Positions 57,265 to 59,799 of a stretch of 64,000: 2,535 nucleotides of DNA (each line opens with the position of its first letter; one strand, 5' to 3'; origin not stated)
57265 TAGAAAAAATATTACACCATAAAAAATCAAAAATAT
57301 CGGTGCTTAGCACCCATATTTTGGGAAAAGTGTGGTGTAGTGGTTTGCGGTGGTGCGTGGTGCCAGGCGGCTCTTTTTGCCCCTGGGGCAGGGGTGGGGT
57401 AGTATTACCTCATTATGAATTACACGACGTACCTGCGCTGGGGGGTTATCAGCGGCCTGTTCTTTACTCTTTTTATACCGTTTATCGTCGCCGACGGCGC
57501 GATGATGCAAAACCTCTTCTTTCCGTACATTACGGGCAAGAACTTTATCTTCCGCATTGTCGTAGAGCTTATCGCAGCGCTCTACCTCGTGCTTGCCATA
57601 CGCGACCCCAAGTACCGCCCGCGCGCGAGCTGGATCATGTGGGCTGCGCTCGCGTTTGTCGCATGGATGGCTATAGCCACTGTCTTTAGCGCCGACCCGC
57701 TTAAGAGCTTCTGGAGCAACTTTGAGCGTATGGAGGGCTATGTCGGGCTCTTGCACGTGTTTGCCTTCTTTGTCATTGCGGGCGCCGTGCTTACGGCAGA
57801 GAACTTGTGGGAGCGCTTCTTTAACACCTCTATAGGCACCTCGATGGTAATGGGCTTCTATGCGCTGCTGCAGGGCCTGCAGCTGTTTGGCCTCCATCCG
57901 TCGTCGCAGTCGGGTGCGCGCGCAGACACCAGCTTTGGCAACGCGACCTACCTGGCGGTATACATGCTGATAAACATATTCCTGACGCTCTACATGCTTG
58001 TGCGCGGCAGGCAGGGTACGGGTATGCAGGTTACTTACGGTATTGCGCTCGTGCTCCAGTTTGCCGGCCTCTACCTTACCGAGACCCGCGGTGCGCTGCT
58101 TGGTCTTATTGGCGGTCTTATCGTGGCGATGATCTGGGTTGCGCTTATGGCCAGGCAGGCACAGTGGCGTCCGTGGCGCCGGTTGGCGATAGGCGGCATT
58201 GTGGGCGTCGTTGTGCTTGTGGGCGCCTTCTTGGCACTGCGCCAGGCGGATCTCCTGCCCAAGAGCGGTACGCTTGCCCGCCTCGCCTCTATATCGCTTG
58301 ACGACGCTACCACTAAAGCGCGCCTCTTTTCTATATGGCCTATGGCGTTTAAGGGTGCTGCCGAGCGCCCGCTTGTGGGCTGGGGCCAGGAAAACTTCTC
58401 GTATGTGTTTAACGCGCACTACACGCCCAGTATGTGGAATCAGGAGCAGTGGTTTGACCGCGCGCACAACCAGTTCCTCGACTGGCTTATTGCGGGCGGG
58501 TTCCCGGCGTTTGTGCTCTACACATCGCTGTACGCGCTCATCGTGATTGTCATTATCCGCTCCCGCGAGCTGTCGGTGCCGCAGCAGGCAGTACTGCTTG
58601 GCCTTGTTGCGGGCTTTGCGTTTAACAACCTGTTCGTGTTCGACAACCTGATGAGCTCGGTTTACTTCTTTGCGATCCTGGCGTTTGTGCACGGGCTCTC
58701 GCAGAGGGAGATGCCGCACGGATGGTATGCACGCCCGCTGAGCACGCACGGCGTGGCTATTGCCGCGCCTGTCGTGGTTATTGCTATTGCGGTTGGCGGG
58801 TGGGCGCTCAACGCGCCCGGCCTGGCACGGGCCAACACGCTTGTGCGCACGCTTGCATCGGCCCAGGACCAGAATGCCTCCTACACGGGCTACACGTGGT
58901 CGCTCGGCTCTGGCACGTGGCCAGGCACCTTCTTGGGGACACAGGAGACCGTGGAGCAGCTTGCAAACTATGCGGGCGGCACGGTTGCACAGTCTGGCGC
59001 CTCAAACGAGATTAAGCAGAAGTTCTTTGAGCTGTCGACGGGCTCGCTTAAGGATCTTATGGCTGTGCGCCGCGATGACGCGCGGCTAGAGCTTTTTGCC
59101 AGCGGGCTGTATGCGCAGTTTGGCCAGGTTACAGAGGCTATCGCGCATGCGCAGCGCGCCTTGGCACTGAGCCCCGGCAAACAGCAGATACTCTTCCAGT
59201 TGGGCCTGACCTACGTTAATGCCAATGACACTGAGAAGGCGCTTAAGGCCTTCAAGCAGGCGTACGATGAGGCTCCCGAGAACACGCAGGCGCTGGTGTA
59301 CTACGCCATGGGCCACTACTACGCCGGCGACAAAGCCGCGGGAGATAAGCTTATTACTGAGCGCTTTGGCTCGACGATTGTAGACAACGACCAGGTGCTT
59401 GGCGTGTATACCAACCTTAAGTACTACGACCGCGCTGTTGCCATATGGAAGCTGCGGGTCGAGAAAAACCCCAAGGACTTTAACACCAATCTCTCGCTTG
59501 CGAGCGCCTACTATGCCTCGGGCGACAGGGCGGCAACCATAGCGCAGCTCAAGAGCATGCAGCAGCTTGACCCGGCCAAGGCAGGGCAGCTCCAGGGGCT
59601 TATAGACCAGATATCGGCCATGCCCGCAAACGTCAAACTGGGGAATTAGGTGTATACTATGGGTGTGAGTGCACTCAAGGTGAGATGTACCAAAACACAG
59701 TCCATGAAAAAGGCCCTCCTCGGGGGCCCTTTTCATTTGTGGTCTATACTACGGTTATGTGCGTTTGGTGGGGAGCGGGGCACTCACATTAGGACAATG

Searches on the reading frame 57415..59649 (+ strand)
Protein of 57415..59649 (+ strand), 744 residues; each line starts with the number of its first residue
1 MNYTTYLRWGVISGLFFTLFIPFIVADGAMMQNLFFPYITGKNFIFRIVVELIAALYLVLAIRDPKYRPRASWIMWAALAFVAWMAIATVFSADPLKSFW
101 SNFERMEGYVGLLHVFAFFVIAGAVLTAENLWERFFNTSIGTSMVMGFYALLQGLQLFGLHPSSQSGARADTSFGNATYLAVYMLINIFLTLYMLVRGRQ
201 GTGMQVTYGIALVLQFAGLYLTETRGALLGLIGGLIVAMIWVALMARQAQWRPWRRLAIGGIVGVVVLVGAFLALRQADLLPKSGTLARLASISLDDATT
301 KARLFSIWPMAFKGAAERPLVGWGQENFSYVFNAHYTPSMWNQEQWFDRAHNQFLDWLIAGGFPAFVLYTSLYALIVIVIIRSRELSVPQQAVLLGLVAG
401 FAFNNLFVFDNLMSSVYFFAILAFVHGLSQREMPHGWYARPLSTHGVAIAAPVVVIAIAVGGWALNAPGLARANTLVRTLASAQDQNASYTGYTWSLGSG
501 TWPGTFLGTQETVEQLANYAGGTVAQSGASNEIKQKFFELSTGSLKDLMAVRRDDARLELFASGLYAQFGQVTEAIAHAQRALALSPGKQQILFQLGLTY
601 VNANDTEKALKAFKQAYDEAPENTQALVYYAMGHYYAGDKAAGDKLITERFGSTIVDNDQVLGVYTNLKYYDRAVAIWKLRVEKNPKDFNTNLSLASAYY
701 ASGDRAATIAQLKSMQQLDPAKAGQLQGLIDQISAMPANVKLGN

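Call 59: search_protein_families(library=pfam, proteins=[window:57415-59649:+], max_evalue=0.001)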
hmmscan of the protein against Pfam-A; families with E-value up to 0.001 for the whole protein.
window:57415-59649:+ (744 aa): 15 families
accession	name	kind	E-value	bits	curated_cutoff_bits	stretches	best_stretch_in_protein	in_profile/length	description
PF04932.20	Wzy_C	-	3.8e-21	75.9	31.7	1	210-369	1-148/149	O-Antigen ligase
PF13428.12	TPR_14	-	1.6e-10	41.1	23.5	0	592-631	3-42/44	Tetratricopeptide repeat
PF13424.12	TPR_12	-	3.2e-08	34.1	30.1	1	564-618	11-73/77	Tetratricopeptide repeat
PF07719.23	TPR_2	-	6.6e-08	32.5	27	1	592-623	3-34/34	Tetratricopeptide repeat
PF14559.12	TPR_19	-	2.8e-07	31.2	25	1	568-624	3-59/68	Tetratricopeptide repeat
PF13371.12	TPR_9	-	3.5e-07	30.6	35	1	565-627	4-66/73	Tetratricopeptide repeat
PF23914.1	TPR_CcmH_CycH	-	2.4e-06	27.9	42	0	566-639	60-136/158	Cytochrome c-type biogenesis protein H TPR domain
PF13432.12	TPR_16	-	1.5e-05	25.8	32.7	0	595-635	2-42/65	Tetratricopeptide repeat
PF17874.7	TPR_MalT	-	1.7e-05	24.7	45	1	565-620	10-70/336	MalT-like TPR region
PF12895.13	ANAPC3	-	4.1e-05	24.2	27.2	1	571-632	4-64/82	Anaphase-promoting complex, cyclosome, subunit 3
PF14561.12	TPR_20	-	5e-05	24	25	0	680-717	13-50/90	Tetratricopeptide repeat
PF13181.12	TPR_8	-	5e-05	23.6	25.7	0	591-623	2-34/34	Tetratricopeptide repeat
PF13431.12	TPR_17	-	6.8e-05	23.3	24.4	0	579-610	2-33/34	Tetratricopeptide repeat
PF13176.12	TPR_7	-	0.00022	21.5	27.9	0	593-622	2-31/36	Tetratricopeptide repeat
PF00515.34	TPR_1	-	0.00026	21.1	27.8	0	592-623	3-34/34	Tetratricopeptide repeat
